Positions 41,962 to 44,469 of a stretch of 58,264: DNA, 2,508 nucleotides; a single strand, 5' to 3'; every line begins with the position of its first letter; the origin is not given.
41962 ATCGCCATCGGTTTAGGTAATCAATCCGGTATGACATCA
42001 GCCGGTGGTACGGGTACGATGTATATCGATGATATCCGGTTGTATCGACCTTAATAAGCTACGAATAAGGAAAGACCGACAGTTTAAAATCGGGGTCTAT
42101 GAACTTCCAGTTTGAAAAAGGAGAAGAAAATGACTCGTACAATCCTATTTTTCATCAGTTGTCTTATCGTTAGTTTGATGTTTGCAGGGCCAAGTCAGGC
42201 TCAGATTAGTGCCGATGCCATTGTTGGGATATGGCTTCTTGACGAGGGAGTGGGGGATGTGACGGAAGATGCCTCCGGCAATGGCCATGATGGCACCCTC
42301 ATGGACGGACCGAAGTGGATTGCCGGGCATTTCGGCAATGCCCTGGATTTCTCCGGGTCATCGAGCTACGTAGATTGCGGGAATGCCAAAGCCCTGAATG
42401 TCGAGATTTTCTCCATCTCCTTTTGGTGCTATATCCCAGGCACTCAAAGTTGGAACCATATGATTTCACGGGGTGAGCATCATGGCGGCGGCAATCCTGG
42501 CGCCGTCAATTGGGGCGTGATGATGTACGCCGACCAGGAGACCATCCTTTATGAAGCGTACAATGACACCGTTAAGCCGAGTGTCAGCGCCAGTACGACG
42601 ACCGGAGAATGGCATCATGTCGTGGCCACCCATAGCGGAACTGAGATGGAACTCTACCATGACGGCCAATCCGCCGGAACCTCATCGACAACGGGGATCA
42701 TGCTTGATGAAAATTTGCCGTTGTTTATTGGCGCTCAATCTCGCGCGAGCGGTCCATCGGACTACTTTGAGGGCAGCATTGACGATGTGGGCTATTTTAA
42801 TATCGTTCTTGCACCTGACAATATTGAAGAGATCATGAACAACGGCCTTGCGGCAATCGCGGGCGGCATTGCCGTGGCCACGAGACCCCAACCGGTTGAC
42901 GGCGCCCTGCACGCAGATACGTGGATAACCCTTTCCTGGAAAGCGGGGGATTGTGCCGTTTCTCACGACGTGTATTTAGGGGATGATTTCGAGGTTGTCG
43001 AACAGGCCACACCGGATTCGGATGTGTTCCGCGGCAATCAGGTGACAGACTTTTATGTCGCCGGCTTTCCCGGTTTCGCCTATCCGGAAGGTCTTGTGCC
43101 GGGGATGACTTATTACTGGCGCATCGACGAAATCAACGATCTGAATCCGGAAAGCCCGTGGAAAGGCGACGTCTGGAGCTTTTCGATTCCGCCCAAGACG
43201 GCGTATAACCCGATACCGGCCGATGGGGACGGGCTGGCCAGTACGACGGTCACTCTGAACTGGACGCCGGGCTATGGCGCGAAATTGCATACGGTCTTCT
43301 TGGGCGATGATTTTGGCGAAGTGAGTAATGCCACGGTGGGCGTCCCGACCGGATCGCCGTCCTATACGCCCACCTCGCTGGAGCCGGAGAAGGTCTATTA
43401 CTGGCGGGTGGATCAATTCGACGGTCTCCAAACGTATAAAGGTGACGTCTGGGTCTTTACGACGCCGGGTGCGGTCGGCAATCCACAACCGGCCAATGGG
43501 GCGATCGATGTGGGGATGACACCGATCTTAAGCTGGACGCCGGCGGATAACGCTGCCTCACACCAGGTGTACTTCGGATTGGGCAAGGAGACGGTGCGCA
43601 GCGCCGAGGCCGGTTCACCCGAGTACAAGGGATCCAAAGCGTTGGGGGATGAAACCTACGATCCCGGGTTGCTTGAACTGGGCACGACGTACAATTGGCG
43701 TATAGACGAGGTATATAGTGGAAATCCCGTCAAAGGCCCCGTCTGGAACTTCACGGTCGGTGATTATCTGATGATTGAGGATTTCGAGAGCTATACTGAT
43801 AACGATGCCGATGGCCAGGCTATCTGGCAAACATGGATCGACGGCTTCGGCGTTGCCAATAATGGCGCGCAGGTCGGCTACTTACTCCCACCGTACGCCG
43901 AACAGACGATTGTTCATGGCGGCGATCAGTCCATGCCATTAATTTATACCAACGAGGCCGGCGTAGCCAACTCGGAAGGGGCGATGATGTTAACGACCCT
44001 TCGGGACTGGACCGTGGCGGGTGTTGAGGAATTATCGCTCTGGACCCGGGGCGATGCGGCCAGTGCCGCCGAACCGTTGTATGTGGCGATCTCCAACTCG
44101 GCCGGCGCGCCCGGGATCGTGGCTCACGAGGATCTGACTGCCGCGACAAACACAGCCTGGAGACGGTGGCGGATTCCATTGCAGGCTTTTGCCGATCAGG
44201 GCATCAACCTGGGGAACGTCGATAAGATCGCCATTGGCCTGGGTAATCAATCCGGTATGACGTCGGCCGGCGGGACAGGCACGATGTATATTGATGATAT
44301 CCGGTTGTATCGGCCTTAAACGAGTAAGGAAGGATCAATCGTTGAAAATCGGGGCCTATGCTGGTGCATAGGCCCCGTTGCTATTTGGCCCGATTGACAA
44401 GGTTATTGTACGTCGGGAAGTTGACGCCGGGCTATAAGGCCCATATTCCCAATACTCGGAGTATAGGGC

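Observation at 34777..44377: Tandem array of four exported paralogues with a constant stalk and C-terminal module but exchanged N-terminal heads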

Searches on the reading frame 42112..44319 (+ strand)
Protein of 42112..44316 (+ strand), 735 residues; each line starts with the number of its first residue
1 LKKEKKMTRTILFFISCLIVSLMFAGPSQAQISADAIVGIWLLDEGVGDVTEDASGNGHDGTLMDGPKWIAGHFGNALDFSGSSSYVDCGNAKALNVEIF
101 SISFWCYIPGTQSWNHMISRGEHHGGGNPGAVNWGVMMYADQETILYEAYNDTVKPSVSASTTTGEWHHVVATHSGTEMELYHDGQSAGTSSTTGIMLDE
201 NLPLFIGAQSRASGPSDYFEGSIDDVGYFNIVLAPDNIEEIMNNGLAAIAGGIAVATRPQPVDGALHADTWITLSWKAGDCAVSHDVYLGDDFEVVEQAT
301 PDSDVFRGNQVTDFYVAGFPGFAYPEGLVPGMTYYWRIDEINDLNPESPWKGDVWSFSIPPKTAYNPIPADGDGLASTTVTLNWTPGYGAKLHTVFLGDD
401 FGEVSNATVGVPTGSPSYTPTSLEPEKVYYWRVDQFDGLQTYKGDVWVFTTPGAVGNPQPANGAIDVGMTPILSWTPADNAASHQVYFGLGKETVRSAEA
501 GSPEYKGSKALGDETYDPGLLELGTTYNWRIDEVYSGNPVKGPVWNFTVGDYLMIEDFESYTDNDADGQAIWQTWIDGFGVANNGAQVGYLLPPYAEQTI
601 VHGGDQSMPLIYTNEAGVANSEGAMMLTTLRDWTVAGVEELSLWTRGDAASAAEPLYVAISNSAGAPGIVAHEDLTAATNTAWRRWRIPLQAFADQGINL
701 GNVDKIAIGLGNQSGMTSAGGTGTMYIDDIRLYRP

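Call 3: search_protein_families(library=pfam, proteins=[window:42112-44316:+], max_evalue=1)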
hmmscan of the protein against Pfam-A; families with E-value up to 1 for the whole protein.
window:42112-44316:+ (735 aa): 7 families
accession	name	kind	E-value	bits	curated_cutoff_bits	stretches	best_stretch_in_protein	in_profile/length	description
PF13385.13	Laminin_G_3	-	1.8e-23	83.8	27.6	1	82-238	2-150/151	Concanavalin A-like lectin/glucanases superfamily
PF02210.31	Laminin_G_2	-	9.2e-06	26.6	22.9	1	153-227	40-122/126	Laminin G domain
PF00354.24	Pentaxin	-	0.001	19.2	25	1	147-245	65-170/194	Pentaxin family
PF16656.11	Pur_ac_phosph_N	-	0.0074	17.3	30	0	266-350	8-88/93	Purple acid Phosphatase, N-terminal domain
PF00054.30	Laminin_G_1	-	0.019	15.7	24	1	162-223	50-120/131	Laminin G domain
PF18559.7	Exop_C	-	0.028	14.7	26.1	1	671-704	102-135/155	Galactose-binding domain-like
PF05324.18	Sperm_Ag_HE2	-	0.086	13.7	20.1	1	12-31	3-22/70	Sperm antigen HE2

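Call 4: search_protein_families(library=ncbifam, proteins=[window:42112-44316:+], max_evalue=1)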
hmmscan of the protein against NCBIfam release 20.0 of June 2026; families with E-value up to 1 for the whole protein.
window:42112-44316:+ (735 aa): 2 families
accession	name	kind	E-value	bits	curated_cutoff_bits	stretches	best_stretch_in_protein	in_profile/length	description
NF052521.1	TafC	equivalog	6.8e-09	35.3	410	1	75-247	192-365/373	TafC family fimbrial protein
NF038128.1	choice_anch_J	domain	0.03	14.5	30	1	634-700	71-141/162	choice-of-anchor J domain-containing protein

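Call 48: find_encoding_contigs(protein=window:42130-44319:+, flank=1000, max_places=3)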
Protein window:42130-44319:+ (729 aa): 3 contigs read that carry it; 1 place shown.
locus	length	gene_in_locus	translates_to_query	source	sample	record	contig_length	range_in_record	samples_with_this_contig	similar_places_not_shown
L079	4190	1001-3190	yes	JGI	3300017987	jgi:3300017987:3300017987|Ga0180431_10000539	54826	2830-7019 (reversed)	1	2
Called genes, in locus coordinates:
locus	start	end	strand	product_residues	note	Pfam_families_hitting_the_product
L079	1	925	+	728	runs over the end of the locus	PF13385:Laminin_G_3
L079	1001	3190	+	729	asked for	PF13385:Laminin_G_3, PF02210:Laminin_G_2 (weak)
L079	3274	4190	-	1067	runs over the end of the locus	PF02837:Glyco_hydro_2_N, PF22666:Glyco_hydro_2_N2, PF00703:Glyco_hydro_2, PF02836:Glyco_hydro_2_C, PF16353:LacZ_4, PF02929:Bgal_small_N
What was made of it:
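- Checked: GH2 is adjacent (44403-47681, call 48).
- Tried and rejected: G succeeded (call 48).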
